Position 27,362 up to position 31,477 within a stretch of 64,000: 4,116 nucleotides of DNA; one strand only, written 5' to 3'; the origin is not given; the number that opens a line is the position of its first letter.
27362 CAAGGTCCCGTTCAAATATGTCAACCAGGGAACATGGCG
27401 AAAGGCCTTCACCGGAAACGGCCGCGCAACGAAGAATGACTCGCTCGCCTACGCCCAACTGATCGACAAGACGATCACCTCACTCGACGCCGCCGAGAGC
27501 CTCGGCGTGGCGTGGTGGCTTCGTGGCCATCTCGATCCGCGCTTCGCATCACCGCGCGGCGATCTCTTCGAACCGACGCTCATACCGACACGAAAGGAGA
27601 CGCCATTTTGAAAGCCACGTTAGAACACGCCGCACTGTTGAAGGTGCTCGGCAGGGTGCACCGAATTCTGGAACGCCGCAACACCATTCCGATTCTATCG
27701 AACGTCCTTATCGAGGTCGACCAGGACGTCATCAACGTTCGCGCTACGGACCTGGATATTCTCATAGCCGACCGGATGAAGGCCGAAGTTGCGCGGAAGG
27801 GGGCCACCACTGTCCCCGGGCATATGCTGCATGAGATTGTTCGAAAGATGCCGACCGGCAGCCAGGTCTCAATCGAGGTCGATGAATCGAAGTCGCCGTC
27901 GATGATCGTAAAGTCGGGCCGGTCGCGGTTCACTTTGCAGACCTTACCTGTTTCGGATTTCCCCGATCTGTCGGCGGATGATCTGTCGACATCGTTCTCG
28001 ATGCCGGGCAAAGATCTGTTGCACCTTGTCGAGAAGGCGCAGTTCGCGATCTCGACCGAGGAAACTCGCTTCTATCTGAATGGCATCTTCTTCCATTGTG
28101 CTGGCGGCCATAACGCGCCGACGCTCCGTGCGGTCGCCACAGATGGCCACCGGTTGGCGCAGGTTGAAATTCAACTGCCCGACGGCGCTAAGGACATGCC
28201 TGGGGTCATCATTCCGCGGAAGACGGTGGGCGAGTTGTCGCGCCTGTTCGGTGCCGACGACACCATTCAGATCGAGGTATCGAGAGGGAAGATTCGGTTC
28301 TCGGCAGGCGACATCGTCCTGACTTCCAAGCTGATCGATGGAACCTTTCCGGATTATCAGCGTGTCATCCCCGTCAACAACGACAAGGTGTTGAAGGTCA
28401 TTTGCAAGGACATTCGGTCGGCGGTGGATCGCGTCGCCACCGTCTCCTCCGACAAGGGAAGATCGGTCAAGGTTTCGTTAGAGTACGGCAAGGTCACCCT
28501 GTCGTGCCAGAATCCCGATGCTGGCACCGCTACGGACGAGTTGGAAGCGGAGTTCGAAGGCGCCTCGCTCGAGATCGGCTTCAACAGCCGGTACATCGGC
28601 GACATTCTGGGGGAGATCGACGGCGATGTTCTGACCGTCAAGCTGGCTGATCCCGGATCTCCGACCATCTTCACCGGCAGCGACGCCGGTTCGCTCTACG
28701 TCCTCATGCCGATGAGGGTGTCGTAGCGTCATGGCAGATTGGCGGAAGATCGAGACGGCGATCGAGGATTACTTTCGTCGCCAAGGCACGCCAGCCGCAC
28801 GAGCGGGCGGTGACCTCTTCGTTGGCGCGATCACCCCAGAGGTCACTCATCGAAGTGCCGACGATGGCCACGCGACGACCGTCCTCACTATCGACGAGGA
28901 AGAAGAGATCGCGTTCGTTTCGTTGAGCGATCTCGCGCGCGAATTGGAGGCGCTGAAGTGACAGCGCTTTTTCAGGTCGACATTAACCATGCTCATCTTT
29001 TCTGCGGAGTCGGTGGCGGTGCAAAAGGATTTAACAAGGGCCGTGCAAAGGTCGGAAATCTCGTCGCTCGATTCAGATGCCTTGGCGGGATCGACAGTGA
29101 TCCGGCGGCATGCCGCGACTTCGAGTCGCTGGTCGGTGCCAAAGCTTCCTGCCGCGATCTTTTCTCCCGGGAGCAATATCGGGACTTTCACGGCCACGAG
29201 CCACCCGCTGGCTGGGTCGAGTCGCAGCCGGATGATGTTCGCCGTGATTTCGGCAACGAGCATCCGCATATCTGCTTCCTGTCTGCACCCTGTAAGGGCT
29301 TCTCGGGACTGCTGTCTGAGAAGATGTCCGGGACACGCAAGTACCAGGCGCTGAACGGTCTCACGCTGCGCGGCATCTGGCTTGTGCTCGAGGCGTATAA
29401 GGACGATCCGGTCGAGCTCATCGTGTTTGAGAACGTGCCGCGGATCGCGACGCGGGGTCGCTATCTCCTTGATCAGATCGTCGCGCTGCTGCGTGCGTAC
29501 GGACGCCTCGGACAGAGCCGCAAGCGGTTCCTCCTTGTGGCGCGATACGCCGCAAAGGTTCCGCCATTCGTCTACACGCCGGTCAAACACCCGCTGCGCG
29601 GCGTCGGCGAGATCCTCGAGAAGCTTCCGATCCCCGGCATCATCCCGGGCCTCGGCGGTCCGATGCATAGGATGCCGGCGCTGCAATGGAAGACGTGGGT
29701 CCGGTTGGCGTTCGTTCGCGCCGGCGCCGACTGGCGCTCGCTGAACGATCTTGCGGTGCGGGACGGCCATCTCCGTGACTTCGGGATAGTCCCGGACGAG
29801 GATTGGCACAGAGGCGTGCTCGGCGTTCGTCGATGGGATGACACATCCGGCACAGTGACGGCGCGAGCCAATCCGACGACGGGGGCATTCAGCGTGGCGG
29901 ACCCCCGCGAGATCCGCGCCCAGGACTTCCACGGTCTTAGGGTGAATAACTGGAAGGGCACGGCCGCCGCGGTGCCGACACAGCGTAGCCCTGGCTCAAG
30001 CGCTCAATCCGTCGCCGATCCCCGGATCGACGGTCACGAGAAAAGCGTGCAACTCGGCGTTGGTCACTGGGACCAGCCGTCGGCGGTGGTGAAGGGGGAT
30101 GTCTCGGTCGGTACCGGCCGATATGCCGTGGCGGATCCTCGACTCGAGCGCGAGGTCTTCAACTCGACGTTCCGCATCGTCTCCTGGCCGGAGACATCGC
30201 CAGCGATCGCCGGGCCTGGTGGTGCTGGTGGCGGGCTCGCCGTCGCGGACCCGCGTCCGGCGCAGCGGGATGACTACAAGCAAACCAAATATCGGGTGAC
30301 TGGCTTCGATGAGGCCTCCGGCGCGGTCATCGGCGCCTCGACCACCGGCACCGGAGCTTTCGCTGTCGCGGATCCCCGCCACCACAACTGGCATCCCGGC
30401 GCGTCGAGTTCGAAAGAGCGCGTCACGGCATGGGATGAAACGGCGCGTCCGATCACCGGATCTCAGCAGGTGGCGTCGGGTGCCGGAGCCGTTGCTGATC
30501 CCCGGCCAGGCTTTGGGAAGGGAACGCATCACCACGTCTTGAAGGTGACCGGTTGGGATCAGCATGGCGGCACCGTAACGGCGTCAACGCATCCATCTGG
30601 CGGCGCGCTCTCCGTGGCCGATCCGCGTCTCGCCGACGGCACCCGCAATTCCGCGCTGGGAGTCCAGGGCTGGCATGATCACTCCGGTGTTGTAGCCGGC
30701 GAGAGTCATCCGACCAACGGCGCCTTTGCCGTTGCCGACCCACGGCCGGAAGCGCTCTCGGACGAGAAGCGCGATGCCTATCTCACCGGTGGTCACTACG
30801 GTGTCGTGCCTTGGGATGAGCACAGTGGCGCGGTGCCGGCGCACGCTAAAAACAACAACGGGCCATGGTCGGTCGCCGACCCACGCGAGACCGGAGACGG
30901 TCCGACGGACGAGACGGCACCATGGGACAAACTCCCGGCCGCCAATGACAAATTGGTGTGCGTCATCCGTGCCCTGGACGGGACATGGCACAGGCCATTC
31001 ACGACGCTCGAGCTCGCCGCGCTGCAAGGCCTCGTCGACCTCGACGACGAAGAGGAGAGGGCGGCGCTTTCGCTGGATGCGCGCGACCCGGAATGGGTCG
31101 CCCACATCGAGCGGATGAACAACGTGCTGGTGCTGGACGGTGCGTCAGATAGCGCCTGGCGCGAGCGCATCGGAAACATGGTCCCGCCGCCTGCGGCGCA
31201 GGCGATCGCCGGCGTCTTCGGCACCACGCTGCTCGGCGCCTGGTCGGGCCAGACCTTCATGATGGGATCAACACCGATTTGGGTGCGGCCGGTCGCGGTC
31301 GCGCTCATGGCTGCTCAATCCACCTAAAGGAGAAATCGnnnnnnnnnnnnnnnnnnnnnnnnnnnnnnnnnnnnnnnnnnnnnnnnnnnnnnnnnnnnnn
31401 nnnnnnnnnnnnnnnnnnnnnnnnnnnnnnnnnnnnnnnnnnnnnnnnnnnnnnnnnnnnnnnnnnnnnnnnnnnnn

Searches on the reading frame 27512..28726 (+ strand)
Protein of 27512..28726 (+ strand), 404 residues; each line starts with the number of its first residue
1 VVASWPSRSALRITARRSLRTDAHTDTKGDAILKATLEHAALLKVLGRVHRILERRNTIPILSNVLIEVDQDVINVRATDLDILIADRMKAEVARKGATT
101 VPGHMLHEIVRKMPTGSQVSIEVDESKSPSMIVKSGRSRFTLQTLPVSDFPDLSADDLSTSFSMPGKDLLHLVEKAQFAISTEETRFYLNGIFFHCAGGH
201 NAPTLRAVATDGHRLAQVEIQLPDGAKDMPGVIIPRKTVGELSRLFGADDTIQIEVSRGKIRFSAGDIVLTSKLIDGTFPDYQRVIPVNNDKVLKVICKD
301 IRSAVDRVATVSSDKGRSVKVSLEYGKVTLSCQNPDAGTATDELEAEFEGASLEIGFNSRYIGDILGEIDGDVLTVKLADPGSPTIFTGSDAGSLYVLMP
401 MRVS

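Call 61: search_protein_families(library=pfam, proteins=[window:27512-28726:+], max_evalue=0.001)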
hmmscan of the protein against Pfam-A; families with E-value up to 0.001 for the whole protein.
window:27512-28726:+ (404 aa): 3 families
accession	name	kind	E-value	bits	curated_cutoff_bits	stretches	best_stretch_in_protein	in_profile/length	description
PF02767.21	DNA_pol3_beta_2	-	4.8e-37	127.2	27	2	165-281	3-116/116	DNA polymerase III beta subunit, central domain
PF00712.24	DNA_pol3_beta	-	1.7e-32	112.5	24.4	1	34-153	2-119/120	DNA polymerase III beta subunit, N-terminal domain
PF02768.20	DNA_pol3_beta_3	-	7.7e-27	93.9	27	1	284-402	2-121/121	DNA polymerase III beta subunit, C-terminal domain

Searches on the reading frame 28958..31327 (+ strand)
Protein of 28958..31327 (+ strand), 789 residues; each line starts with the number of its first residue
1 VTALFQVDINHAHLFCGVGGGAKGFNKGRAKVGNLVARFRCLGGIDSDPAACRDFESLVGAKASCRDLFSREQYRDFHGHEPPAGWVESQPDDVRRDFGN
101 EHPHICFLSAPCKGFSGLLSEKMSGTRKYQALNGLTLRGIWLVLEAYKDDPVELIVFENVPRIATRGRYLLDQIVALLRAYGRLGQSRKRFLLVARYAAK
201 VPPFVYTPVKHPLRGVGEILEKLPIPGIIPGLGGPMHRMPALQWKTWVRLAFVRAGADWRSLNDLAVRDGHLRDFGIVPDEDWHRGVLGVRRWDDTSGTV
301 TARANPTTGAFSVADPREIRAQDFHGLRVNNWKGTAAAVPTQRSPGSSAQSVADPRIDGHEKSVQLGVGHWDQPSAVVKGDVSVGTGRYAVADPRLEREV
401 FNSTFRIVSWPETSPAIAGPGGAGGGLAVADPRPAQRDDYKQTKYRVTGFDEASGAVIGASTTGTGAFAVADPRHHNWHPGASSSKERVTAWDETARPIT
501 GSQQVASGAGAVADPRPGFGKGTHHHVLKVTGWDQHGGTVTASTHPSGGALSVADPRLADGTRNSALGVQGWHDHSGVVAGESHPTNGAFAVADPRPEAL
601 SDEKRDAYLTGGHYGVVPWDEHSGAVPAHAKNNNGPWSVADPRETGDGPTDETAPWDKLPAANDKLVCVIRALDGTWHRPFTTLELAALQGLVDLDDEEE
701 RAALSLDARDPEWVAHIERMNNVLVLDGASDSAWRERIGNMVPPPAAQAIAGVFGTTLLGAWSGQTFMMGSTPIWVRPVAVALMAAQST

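Call 9: search_protein_families(library=phrogs, proteins=[window:28958-31327:+], max_evalue=0.00001)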
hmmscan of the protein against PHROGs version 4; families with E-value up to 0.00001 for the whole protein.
window:28958-31327:+ (789 aa): 2 families
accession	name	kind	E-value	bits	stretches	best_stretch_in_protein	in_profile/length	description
phrog_32684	-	unknown function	2.1e-83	280.7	1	9-230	6-241/262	-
phrog_116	-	other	3.7e-42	145.6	1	8-787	207-528/779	DNA methyltransferase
